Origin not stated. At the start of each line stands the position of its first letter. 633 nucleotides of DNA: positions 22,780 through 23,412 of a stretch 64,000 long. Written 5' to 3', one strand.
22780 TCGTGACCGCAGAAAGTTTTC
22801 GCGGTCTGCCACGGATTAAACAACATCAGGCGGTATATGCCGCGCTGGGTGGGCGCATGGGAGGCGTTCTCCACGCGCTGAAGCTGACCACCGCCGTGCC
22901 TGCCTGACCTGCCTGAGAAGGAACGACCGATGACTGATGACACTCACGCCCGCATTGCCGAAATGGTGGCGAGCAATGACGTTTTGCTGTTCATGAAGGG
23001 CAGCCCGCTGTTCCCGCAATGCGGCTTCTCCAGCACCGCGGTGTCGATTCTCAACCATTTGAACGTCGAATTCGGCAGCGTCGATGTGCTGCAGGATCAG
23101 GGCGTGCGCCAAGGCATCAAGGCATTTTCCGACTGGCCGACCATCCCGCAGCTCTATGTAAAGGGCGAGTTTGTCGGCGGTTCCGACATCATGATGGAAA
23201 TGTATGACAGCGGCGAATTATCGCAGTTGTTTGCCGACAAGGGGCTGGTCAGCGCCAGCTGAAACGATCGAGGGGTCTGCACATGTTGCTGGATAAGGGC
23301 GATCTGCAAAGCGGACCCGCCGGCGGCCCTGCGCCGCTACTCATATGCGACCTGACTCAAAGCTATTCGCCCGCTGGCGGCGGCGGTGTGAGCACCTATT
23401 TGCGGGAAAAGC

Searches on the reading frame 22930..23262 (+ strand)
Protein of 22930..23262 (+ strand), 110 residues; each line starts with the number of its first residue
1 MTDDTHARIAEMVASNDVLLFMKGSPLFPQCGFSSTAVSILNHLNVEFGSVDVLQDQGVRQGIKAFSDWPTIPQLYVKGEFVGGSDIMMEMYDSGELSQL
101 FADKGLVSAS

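Call 40: find_encoding_contigs(protein=window:22930-23262:+, flank=10000, max_places=8)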
Protein window:22930-23262:+ (110 aa): 4 contigs read that carry it; 3 places shown.
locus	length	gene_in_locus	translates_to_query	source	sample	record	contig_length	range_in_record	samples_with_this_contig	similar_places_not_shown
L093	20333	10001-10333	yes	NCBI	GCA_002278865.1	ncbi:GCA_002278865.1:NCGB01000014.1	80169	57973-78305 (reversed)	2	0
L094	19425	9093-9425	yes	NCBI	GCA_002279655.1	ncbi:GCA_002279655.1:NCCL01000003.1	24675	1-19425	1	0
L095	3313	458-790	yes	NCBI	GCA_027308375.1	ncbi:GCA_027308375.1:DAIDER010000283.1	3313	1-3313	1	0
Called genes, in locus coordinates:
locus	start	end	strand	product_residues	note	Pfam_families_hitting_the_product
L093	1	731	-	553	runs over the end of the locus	PF02776:TPP_enzyme_N, PF00205:TPP_enzyme_M, PF02775:TPP_enzyme_C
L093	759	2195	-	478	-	PF00171:Aldedh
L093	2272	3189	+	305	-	PF24684:Vgb_lyase (faint), PF08450:SGL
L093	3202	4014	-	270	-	PF00582:Usp (faint)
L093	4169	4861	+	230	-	PF01988:VIT1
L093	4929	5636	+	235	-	PF01144:CoA_trans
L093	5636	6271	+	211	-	PF01144:CoA_trans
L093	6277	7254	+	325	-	PF01073:3Beta_HSD, PF01370:Epimerase, PF04321:RmlD_sub_bind, PF16363:GDP_Man_Dehyd, PF02719:Polysacc_synt_2, PF07993:NAD_binding_4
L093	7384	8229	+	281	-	PF00753:Lactamase_B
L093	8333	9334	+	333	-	PF08240:ADH_N, PF00107:ADH_zinc_N, PF13602:ADH_zinc_N_2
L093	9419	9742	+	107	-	PF07345:ATPaseInh_sub_z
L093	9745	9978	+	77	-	PF01722:BolA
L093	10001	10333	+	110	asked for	PF00462:Glutaredoxin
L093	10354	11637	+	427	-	PF13439:Glyco_transf_4 (weak), PF20706:GT4-conflict, PF00534:Glycos_transf_1, PF13692:Glyco_trans_1_4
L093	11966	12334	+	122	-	PF03965:Penicillinase_R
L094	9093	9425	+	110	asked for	PF00462:Glutaredoxin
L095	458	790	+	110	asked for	PF00462:Glutaredoxin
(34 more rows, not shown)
